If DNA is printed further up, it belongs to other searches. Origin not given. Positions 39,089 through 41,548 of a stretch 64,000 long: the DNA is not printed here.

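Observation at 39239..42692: Candidate cAMP-gated membrane protease module: RRE-like/M50/2xCNB protein, DUF2180 protein, CRP-box-controlled small protein, and Crp/Fnr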

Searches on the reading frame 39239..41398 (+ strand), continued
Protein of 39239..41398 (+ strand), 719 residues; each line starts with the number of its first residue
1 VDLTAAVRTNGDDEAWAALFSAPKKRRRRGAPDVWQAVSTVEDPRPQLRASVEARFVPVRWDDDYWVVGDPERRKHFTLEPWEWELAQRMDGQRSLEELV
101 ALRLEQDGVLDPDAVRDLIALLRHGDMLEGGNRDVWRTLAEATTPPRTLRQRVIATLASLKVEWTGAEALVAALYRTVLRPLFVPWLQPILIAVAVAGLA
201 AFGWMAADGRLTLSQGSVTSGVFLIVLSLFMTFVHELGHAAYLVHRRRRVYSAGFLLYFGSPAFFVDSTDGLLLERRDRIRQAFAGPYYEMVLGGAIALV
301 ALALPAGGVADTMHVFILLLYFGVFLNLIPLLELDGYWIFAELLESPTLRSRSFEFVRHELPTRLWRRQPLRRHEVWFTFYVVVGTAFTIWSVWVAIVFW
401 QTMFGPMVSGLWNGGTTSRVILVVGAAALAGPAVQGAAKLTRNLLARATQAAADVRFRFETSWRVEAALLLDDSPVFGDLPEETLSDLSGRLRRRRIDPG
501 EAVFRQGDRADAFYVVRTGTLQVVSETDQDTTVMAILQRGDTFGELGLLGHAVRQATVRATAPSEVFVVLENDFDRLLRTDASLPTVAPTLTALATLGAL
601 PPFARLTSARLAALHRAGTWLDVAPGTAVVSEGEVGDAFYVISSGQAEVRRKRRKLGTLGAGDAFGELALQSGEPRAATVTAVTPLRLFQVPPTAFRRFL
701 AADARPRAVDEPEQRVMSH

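Call 27: fold_search(model_id=the predicted structure, library=pdb)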
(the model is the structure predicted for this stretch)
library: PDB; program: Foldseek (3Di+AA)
matches with E <= 10: 1304; with E <= 0.001: 621
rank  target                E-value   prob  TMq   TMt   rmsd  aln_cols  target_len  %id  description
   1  5j3u                  6.4e-18  1.00  0.19  0.50  12.4       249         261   24  Co-crystal structure of the regulatory domain of Toxoplasma gondii PKA with cAMP (released 2016-04-20)
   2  3of1                  4.0e-17  1.00  0.25  0.60   9.1       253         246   27  Crystal Structure of Bcy1, the Yeast Regulatory Subunit of PKA (released 2010-12-01)
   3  1ne4                  5.5e-17  1.00  0.19  0.44   8.9       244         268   27  Crystal Structure of Rp-cAMP Binding R1a Subunit of cAMP-dependent Protein Kinase (released 2004-01-13)
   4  1rl3_B                5.5e-17  1.00  0.18  0.44  10.3       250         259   27  Crystal structure of cAMP-free R1a subunit of PKA (released 2004-07-06)
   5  5kbf_A                5.8e-17  1.00  0.23  0.48  10.1       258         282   21  cAMP bound PfPKA-R (141-441) (released 2016-10-12)
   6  5dzc                  7.3e-17  1.00  0.15  0.13  17.9       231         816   22  Crystal structure of the cGMP-dependent protein kinase PKG from Plasmodium Vivax - AMPPNP bound (released 2015-10-14)
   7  2qcs_B                8.1e-17  1.00  0.15  0.36  20.0       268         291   25  A complex structure between the Catalytic and Regulatory subunit of Protein Kinase A that represents the inhibited sta (released 2007-11-06)
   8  5f0a                  1.2e-16  1.00  0.16  0.14  17.9       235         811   22  CRYSTAL STRUCTURE OF PVX_084705 WITH BOUND 1-tert-butyl-3-(3-chlorophenoxy)-1H-pyrazolo[3,4-d]pyrimidin-4-amine INHIBITO (released 2015-12-16)
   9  5dyl                  1.2e-16  1.00  0.16  0.14  17.9       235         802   22  Crystal structure of the cGMP-dependent protein kinase PKG from Plasmodium Vivax - Apo form (released 2015-11-04)
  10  6no7_B                1.2e-16  1.00  0.15  0.36  18.6       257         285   26  Crystal Structure of the full-length wild-type PKA RIa Holoenzyme (released 2019-07-24)
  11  4x6r_B                2.4e-16  1.00  0.15  0.37  18.2       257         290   26  An Isoform-specific Myristylation Switch Targets RIIb PKA Holoenzymes to Membranes (released 2015-07-22)
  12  5ezr                  3.4e-16  1.00  0.16  0.14  18.0       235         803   22  Crystal Structure of PVX_084705 bound to compound (released 2017-05-10)
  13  1rgs                  4.0e-16  1.00  0.18  0.43   9.9       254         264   27  REGULATORY SUBUNIT OF CAMP DEPENDENT PROTEIN KINASE (released 1996-12-07)
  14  6rsx                  4.3e-16  1.00  0.21  0.49   8.7       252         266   24  Regulatory Subunit of cAMP-dependant Protein Kinase A from Euglena gracilis at 1.6 A resolution (released 2020-10-28)
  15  4jv4                  4.3e-16  1.00  0.19  0.44   8.8       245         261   28  Crystal Structure of RIalpha(91-379) bound to HE33, a N6 di-propyl substituted cAMP analog (released 2013-09-18)
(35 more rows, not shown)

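Call 33: search_protein_families(library=pfam, proteins=[L039:5038-5598:-, L050:5359-6063:-, L055:7184-7939:+, L012:6491-6805:-, L031:10146-11483:-, L056:7386-8126:-, L012:4579-6111:+, L012:8711-9385:-, L024:15671-16930:+, L002:14763-15287:+], max_evalue=0.001)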
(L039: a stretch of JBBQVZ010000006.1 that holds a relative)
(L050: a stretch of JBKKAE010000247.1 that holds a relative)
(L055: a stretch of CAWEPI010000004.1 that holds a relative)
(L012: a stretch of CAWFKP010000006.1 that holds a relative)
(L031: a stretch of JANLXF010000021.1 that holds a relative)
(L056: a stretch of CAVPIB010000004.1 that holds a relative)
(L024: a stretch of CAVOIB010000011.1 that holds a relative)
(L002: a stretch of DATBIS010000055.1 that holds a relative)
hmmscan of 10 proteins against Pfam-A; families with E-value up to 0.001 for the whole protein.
L039:5038-5598:- (186 aa): 3 families
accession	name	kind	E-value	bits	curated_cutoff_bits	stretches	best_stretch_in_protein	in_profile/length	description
PF01782.24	RimM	-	2.2e-21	76.3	23.5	1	19-96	2-83/84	RimM N-terminal domain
PF24986.1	PRC_RimM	-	1.7e-13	50.5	27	1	109-171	2-64/69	RimM PRC barrel domain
PF05239.21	PRC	-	2.8e-05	24.5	21.2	1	105-175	3-76/78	PRC-barrel domain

L050:5359-6063:- (234 aa): 1 family
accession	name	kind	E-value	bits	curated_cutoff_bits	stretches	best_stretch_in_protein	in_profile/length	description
PF01351.25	RNase_HII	-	2.7e-33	116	25.8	1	31-205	1-197/199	Ribonuclease HII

L055:7184-7939:+ (251 aa): 0 families

L012:6491-6805:- (104 aa): 1 family
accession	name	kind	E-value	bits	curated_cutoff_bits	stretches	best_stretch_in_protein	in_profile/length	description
PF10611.14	DUF2469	-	1.5e-37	128.6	25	1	2-96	3-100/100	Protein of unknown function (DUF2469)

L031:10146-11483:- (445 aa): 12 families
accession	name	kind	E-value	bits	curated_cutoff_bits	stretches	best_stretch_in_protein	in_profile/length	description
PF00448.28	SRP54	-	2.3e-73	246.5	22.7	1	100-293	1-196/196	SRP54-type protein, GTPase domain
PF02978.25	SRP_SPB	-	1.1e-30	106.3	27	1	324-426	1-91/91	Signal peptide binding domain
PF02881.24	SRP54_N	-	1e-19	70.9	22.4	1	5-82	1-75/75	SRP54-type protein, helical bundle domain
PF13401.12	AAA_22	-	5.9e-09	36.8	27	1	103-215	8-120/130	AAA domain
PF01656.29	CbiA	-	4.2e-06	27.2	25.4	1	109-251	8-87/125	CobQ/CobB/MinD/ParA nucleotide binding domain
PF06414.18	Zeta_toxin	-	2.7e-05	24.2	22.3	1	98-137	14-52/199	Zeta toxin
PF02492.25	cobW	-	9.3e-05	22.5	20.7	1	102-248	2-154/180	CobW/HypB/UreG, nucleotide-binding domain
PF03266.21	NTPase_1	-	0.0001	22.6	23.9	0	103-129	2-28/168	NTPase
PF16575.11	CLP1_P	-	0.00012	22.4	26.6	0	107-138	1-32/188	mRNA cleavage and polyadenylation factor CLP1 P-loop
PF13604.12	AAA_30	-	0.00015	22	27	1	101-205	19-111/191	AAA domain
PF13479.12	AAA_24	-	0.00064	20.1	27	0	100-206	2-92/195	AAA domain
PF13671.12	AAA_33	-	0.00068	20.4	27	0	102-199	1-85/143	AAA domain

L056:7386-8126:- (246 aa): 1 family
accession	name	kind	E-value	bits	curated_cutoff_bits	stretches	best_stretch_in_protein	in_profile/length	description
PF10502.14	Peptidase_S26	-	2.7e-44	151.5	22.9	1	53-237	2-168/168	Signal peptidase, peptidase S26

L012:4579-6111:+ (510 aa): 1 family
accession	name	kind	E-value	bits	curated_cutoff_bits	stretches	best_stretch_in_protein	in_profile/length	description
PF00282.25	Pyridoxal_deC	-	1.6e-62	211.9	27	1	68-431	8-373/375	Pyridoxal-dependent decarboxylase conserved domain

L012:8711-9385:- (224 aa): 1 family
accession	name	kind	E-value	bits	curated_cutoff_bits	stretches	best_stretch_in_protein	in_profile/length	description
PF01746.26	tRNA_m1G_MT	-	2.6e-60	204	27.3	1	23-219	2-195/195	tRNA (Guanine-1)-methyltransferase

L024:15671-16930:+ (419 aa): 0 families

L002:14763-15287:+ (174 aa): 0 families

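Call 51: search_protein_families(library=pfam, proteins=[L014:9222-9959:+, L057:8899-9639:+, L043:14346-15122:+, L020:3898-4920:+, L027:13790-14824:-, L042:6934-7581:+, L068:15531-16112:+, L052:8379-9068:-, L027:14917-16221:-, L066:6680-8782:+], max_evalue=0.001)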
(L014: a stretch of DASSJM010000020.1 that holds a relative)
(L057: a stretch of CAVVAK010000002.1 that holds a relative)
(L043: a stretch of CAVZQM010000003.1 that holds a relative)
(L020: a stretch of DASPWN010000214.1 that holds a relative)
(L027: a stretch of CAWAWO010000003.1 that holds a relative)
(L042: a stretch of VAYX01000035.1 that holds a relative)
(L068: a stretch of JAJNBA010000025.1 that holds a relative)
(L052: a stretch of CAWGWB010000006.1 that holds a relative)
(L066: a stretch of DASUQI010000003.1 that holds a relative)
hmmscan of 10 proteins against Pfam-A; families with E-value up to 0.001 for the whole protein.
L014:9222-9959:+ (245 aa): 0 families

L057:8899-9639:+ (246 aa): 0 families

L043:14346-15122:+ (258 aa): 0 families

L020:3898-4920:+ (340 aa): 0 families

L027:13790-14824:- (344 aa): 3 families
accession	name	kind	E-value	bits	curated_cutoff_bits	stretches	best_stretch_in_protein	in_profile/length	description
PF06463.18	Mob_synth_C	-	8.7e-34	116.7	37.4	1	202-326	3-127/128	Molybdenum Cofactor Synthesis C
PF04055.27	Radical_SAM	-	1.5e-32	113.5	29.5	1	32-192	1-163/166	Radical SAM superfamily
PF13353.11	Fer4_12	-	4.7e-05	24.1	22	1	36-144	13-119/137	4Fe-4S single cluster domain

L042:6934-7581:+ (215 aa): 0 families

L068:15531-16112:+ (193 aa): 0 families

L052:8379-9068:- (229 aa): 1 family
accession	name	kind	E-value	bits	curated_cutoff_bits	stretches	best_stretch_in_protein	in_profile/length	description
PF01245.26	Ribosomal_L19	-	4.4e-50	168.7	22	1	37-144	4-111/111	Ribosomal protein L19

L027:14917-16221:- (434 aa): 0 families

L066:6680-8782:+ (700 aa): 4 families
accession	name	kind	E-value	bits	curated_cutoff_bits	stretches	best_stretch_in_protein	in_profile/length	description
PF00326.27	Peptidase_S9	-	4.9e-47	160.6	22.6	1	477-684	2-211/213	Prolyl oligopeptidase family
PF07676.18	PD40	-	3.1e-11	43.4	20.9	1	278-304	10-38/38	WD40-like Beta Propeller Repeat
PF20434.5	BD-FAE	-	2.9e-10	40.5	26.8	1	459-643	12-215/215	BD-FAE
PF01738.24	DLH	-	1.7e-06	28.3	21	1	521-668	79-194/217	Dienelactone hydrolase family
